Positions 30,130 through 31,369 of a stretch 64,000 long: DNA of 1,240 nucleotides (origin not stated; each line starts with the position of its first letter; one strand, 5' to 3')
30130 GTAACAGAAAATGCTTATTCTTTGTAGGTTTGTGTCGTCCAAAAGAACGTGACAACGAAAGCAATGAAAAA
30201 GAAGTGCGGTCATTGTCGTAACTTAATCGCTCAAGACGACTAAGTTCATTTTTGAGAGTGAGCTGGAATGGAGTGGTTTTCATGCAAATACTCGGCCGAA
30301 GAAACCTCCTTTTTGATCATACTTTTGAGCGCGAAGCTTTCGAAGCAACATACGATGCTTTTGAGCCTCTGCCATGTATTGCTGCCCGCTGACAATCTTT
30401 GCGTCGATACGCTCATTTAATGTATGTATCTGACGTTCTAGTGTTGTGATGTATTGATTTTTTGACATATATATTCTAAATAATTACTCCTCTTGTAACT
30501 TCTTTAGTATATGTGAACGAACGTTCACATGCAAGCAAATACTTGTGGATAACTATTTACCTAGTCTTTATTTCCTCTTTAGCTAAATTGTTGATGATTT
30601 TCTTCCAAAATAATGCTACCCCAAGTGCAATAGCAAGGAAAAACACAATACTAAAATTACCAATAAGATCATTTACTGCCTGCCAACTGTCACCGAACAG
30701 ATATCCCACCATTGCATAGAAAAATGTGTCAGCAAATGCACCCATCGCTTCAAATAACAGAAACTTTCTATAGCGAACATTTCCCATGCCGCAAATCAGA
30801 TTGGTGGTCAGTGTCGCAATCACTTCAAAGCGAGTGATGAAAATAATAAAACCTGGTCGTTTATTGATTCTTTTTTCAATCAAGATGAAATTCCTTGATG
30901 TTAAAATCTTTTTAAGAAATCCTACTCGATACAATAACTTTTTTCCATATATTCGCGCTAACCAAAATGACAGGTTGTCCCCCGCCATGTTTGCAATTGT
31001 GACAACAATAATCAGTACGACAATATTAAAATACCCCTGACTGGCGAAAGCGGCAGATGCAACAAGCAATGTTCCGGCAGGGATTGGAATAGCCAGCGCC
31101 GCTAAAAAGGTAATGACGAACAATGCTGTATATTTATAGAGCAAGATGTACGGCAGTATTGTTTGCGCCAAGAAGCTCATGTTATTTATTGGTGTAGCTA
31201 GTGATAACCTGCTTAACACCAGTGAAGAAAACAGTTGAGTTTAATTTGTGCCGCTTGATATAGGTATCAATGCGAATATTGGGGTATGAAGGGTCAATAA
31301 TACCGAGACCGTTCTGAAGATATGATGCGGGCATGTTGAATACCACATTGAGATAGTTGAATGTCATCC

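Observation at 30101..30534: Canonical Cheo-type SOS box in a promoter driving two coupled small ORFs upstream of lexA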

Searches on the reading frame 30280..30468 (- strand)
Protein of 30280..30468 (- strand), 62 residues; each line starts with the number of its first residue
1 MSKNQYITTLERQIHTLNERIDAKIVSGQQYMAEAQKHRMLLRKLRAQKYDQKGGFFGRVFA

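Call 5: search_protein_families(library=pfam, proteins=[window:30280-30468:-], max_evalue=1)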
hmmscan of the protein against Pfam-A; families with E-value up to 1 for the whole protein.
window:30280-30468:- (62 aa): 4 families
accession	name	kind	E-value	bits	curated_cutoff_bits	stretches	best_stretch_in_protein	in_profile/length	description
PF25450.1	Rab11-FIP3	-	0.03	15.1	31.9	1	8-50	10-53/125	Rab11-FIP3-like domain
PF14362.11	DUF4407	-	0.039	13.7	31.3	1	3-59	189-245/297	Domain of unknown function (DUF4407)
PF23309.1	DUF7083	-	0.075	13.5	27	1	22-52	30-60/90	Domain of unknown function (DUF7083)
PF16378.10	DUF4988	-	0.2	11.9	30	1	4-36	9-43/183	Domain of unknown function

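Call 27: search_protein_families(library=pfam, alignment_id=A1, max_evalue=1)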
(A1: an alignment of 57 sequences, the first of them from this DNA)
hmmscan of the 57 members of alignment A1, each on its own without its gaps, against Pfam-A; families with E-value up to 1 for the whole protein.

A. member 1, seq(62 aa): 4 families
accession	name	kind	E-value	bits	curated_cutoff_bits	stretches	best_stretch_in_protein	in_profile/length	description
PF25450.1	Rab11-FIP3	-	0.03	15.1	31.9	1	8-50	10-53/125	Rab11-FIP3-like domain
PF14362.11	DUF4407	-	0.039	13.7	31.3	1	3-59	189-245/297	Domain of unknown function (DUF4407)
PF23309.1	DUF7083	-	0.075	13.5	27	1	22-52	30-60/90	Domain of unknown function (DUF7083)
PF16378.10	DUF4988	-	0.2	11.9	30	1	4-36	9-43/183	Domain of unknown function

B. families by the number of members that match (of 57 scanned): 44 families (the first 25 are shown)
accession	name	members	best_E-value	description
PF25450.1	Rab11-FIP3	4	0.015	Rab11-FIP3-like domain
PF20797.2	HepT-like_2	3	0.0056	HepT-like protein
PF16378.10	DUF4988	3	0.15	Domain of unknown function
PF06698.16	DUF1192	3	0.17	Protein of unknown function (DUF1192)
PF00512.31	HisKA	2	0.0025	His Kinase A (phospho-acceptor) domain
PF01817.26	CM_2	2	0.0025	Chorismate mutase type II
PF05384.16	DegS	2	0.012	Sensor protein DegS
PF20416.4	UTP20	2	0.031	U3 small nucleolar RNA-associated protein 20 domain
PF22905.2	Hydro_N_hd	2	0.07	Hydrolase N-terminal helical domain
PF06386.16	GvpL_GvpF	2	0.072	Gas vesicle synthesis protein GvpL/GvpF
PF24555.1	CC4_CEP85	2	0.2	Centrosomal protein of 85 kDa-like, CC4 coiled-coil domain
PF08678.16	Rsbr_N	1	0.0091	Rsbr N terminal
PF04363.17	DUF496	1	0.011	Protein of unknown function (DUF496)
PF18846.6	baeRF_family5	1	0.011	Bacterial archaeo-eukaryotic release factor family 5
PF06350.17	HSL_N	1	0.018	Hormone-sensitive lipase (HSL) N-terminus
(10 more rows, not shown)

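Call 28: search_solved_structures(query=A1, max_evalue=10)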
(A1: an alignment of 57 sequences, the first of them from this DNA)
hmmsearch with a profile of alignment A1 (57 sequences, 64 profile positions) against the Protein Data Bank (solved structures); distinct sequences matched with E-value up to 10: 1.
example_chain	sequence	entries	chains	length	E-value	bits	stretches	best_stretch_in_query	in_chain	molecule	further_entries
3m6s_B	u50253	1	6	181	3.9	10.6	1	8-31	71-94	Hemagglutinin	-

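Call 29: find_homologous_proteins(query=A1, max_evalue=0.001)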
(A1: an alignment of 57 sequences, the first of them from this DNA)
Query A1 (57 sequences) (62 aa, profile of the alignment): 278 proteins with E <= 0.001 among 470 candidates; the best 120 are listed.
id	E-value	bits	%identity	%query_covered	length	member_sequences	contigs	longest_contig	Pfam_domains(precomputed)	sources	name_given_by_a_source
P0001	1.1e-26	110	46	74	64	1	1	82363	-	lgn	-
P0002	4.4e-26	108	37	100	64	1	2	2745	-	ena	-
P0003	5.0e-26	108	44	100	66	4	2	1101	-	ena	-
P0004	5.6e-26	108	39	100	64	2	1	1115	-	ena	-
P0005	5.7e-26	108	44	100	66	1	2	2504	-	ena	-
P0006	5.8e-26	108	45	100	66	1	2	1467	-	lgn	-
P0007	7.7e-26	107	40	100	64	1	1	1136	-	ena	-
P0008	8.0e-26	107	44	100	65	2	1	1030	-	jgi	jgi:hypothetical protein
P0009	8.2e-26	107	44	100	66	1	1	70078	-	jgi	-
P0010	8.3e-26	107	42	100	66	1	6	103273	-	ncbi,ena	-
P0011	1.1e-25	107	45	100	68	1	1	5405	-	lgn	-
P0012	1.3e-25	107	44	100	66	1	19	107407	-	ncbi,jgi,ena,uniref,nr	ncbi:hypothetical protein A3F97_01290 [Candidatus Nomurabacteria bacterium RIFCSPLOWO2_12_FULL_41_10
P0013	1.6e-25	106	44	100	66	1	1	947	-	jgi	-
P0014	1.6e-25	106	47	95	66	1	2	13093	-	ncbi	-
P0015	1.8e-25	106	42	100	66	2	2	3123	-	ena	-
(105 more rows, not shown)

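Call 36: search_protein_families(library=ncbifam, proteins=[window:30280-30468:-], max_evalue=1)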
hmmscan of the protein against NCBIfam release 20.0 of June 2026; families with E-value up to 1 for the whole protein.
window:30280-30468:- (62 aa): 0 families

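Call 38: search_protein_families(library=phrogs, proteins=[window:30280-30468:-], max_evalue=1)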
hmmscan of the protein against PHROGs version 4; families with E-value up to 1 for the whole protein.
window:30280-30468:- (62 aa): 1 family
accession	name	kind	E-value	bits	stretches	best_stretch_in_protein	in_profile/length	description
phrog_9393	-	unknown function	0.15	13.2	1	22-45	33-56/63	-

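Call 39: predict_structure(alignment_id=A2)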
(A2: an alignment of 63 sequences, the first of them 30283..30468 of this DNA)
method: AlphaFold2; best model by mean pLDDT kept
length: 62 residues; sequences in the alignment: 63
mean_pLDDT: 85.0   pTM: 0.65
mean pLDDT of the five models: 85.0, 85.0, 83.8, 82.6, 69.8
residues with pLDDT >= 90: 40; 70-90: 8; 50-70: 11; < 50: 3
segments of 3 or more residues with pLDDT < 50: none
pLDDT, mean of each block of 10 residues (from residue 1): 87 97 98 97 86 53 46
secondary structure, 60 per line:
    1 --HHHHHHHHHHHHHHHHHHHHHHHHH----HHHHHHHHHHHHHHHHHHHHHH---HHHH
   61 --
elements in order: H3-27 H32-53 H57-60
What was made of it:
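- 30280..30468 (-): sORF1, 62 aa. It is a basic helical-hairpin protein with a Phe-rich C-terminal tail and is the founding member seen here of an unannotated family. The AF2 hairpin has pLDDT above 90 over residues 1-50 (call 39).
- The predicted fold is confident (call 39).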

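Call 40: search_protein_representatives(alignment_id=A2)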
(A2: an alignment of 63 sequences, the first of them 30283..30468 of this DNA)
Query: 63 sequences, 65 profile positions. Proteins with E-value up to 0.001 (for the whole library): 357; up to 1e-10: 113; up to 1e-30: 0. The best 150 are listed.
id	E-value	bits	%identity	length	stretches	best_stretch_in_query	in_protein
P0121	4.0e-27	109.8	-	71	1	1-63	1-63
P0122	1.5e-25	104.8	-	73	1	1-63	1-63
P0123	6.8e-25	102.7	-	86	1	1-64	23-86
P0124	2.9e-24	100.6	-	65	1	1-62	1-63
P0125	1.3e-23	98.5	-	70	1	1-60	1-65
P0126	2.7e-22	94.3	-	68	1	1-64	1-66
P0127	9.9e-22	92.5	-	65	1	1-61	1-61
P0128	2.1e-21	91.4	-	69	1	1-62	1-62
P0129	6.9e-21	89.8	-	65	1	1-61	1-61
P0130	8.1e-21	89.6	-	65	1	14-64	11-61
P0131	2.7e-20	87.9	-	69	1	1-45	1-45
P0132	3.0e-20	87.8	-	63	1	1-62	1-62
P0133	3.2e-20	87.7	-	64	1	1-64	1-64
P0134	3.5e-19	84.4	-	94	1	1-45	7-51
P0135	6.2e-19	83.6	-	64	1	1-64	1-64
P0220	6.3e-11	57.9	-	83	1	1-55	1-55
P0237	1.2e-10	57.0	-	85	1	1-53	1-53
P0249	4.3e-10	55.3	-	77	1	1-50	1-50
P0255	4.9e-10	55.1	-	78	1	1-52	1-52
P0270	8.9e-10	54.2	-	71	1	1-52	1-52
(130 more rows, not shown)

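Call 44: fold_search(model_id=the predicted structure, library=pdb)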
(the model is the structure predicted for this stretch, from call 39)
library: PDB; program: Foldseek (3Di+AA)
matches with E <= 10: 81; with E <= 0.001: 0
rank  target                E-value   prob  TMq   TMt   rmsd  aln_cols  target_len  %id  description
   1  1skv_C                1.1e+00  0.98  0.76  0.81   0.9        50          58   16  Crystal Structure of D-63 from Sulfolobus Spindle Virus 1 (released 2004-07-13)
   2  2f6m_C                1.9e+00  0.18  0.37  0.37   4.5        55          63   14  Structure of a Vps23-C:Vps28-N subcomplex (released 2006-04-18)
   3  1skv_B                2.0e+00  0.92  0.77  0.78   0.8        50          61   16  Crystal Structure of D-63 from Sulfolobus Spindle Virus 1 (released 2004-07-13)
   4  5lcy_A                2.0e+00  0.87  0.72  0.52   1.1        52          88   17  Formaldehyde-Responsive Regulator FrmR E64H variant from Salmonella enterica serovar Typhimurium (released 2016-08-10)
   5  2f66_A                2.5e+00  0.14  0.37  0.35   4.5        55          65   14  Structure of the ESCRT-I endosomal trafficking complex (released 2006-04-18)
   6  2djv_MODEL_1_A        2.6e+00  0.63  0.68  0.55   4.6        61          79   18  Solution structures of the WHEP-TRS domain of human methionyl-tRNA synthetase (released 2006-10-05)
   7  2p22_B                2.8e+00  0.13  0.38  0.30   4.6        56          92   14  Structure of the Yeast ESCRT-I Heterotetramer Core (released 2007-06-05)
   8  6r1o                  3.0e+00  0.84  0.75  0.11   0.8        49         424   14  Crystal structure of E. coli seryl-tRNA synthetase complexed to a seryl sulfamoyl adenosine derivative (released 2020-01-22)
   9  6r1m_B                3.0e+00  0.84  0.75  0.11   0.8        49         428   14  Crystal structure of E. coli seryl-tRNA synthetase complexed to seryl sulfamoyl adenosine (released 2020-01-22)
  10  5lcy_B                3.0e+00  0.77  0.71  0.51   1.2        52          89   17  Formaldehyde-Responsive Regulator FrmR E64H variant from Salmonella enterica serovar Typhimurium (released 2016-08-10)
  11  6r1m_A                3.2e+00  0.84  0.75  0.11   0.8        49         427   14  Crystal structure of E. coli seryl-tRNA synthetase complexed to seryl sulfamoyl adenosine (released 2020-01-22)
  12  1skv_A                3.4e+00  0.77  0.74  0.71   1.1        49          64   16  Crystal Structure of D-63 from Sulfolobus Spindle Virus 1 (released 2004-07-13)
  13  8cws_B                3.7e+00  0.72  0.77  0.86   1.1        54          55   11  Accurate computational design of genetically encoded 3D protein crystals (released 2023-11-01)
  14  9qmp                  3.9e+00  0.75  0.74  0.12   0.9        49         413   14  E.coli seryl-tRNA synthetase (released 2025-05-14)
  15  6vme_K                3.9e+00  0.35  0.63  0.60   3.2        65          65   15  Human ESCRT-I heterotetramer headpiece (released 2020-05-20)
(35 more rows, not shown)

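Call 54: find_encoding_contigs(protein=P0220, flank=2500, max_places=3)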
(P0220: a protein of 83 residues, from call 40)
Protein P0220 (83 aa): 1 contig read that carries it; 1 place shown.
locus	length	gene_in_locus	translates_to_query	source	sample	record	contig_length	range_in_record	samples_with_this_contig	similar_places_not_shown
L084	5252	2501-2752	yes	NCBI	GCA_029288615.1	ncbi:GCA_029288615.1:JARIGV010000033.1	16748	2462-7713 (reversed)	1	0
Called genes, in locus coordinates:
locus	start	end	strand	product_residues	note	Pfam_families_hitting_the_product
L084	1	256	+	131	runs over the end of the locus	PF22091:DUF6941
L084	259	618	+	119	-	-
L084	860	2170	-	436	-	PF02844:GARS_N, PF01071:GARS_A, PF02786:CPSase_L_D2 (weak), PF02843:GARS_C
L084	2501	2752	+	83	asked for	-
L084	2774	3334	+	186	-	PF00717:Peptidase_S24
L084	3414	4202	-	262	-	-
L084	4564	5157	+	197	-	-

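Call 55: find_encoding_contigs(protein=P0249, flank=2500, max_places=3)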
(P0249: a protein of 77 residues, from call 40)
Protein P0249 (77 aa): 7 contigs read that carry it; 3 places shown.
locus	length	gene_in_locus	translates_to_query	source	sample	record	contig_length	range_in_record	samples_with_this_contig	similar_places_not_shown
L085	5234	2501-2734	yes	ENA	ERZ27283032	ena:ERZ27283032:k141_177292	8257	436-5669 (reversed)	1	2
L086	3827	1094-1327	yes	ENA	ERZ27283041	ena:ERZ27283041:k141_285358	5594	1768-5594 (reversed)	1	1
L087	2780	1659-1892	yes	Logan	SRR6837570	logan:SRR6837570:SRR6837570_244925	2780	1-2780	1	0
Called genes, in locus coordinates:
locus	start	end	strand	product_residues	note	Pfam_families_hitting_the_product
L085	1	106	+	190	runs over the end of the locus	-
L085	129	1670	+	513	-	PF01676:Metalloenzyme, PF06415:iPGM_N, PF01663:Phosphodiest (weak)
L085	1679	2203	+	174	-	-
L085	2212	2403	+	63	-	-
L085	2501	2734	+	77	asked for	-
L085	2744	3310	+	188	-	PF00717:Peptidase_S24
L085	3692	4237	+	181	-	-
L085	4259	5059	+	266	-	PF13739:PdaC, PF11738:DUF3298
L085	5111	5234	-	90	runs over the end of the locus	-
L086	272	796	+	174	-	-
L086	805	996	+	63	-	-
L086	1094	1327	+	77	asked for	-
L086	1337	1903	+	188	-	PF00717:Peptidase_S24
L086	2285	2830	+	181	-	-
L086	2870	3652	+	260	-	PF13739:PdaC, PF11738:DUF3298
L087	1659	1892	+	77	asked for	-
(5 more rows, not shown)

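Call 56: find_encoding_contigs(protein=P0255, flank=2500, max_places=3)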
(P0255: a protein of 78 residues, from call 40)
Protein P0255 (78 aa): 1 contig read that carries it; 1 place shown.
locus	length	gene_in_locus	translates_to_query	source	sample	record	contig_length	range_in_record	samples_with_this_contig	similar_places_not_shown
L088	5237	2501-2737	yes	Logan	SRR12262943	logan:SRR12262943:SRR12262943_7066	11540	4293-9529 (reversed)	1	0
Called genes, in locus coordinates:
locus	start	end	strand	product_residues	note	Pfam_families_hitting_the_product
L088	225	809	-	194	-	PF00574:CLP_protease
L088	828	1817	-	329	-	PF05697:Trigger_N, PF05698:Trigger_C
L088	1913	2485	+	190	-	PF00717:Peptidase_S24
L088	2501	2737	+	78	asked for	-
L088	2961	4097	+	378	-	PF13433:Peripla_BP_5, PF13458:Peripla_BP_6, PF01094:ANF_receptor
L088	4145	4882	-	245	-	PF01978:TrmB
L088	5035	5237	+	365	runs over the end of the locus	PF13433:Peripla_BP_5, PF13458:Peripla_BP_6, PF01094:ANF_receptor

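Call 61: find_encoding_contigs(protein=P0237, flank=2000, max_places=2)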
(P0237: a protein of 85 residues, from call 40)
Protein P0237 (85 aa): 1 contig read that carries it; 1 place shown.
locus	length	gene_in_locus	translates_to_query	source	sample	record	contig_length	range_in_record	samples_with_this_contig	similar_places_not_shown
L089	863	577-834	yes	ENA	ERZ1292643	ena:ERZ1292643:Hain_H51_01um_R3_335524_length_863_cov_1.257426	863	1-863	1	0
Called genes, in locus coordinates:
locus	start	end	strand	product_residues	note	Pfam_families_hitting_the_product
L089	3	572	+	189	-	?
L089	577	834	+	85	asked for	-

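Call 62: find_encoding_contigs(protein=P0270, flank=2000, max_places=2)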
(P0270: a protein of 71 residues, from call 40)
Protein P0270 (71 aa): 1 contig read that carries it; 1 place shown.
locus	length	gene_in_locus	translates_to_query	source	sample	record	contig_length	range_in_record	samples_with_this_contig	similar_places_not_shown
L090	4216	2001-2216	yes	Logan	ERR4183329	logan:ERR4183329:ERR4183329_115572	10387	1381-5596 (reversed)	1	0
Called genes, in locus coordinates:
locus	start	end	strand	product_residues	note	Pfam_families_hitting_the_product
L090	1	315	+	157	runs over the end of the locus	PF11141:DUF2914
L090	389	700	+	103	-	-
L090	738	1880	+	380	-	-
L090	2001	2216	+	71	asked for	-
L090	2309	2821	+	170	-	PF00717:Peptidase_S24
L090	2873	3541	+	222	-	PF02698:DUF218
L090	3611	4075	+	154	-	PF10648:Gmad2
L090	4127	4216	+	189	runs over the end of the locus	PF04542:Sigma70_r2, PF08281:Sigma70_r4_2, PF04545:Sigma70_r4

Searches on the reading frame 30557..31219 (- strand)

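Call 5: search_protein_families(library=pfam, proteins=[window:30557-31219:-], max_evalue=1)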
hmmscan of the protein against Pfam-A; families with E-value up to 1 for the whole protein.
window:30557-31219:- (220 aa): 2 families
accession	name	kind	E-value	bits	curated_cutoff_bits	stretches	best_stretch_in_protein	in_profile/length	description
PF09335.16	VTT_dom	-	1.8e-14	54.7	33.9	1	47-174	2-123/123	VTT domain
PF25129.1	Pyr4-TMTC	-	0.014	15.6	27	1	20-112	107-196/227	Pyr4-like transmembrane terpene cyclases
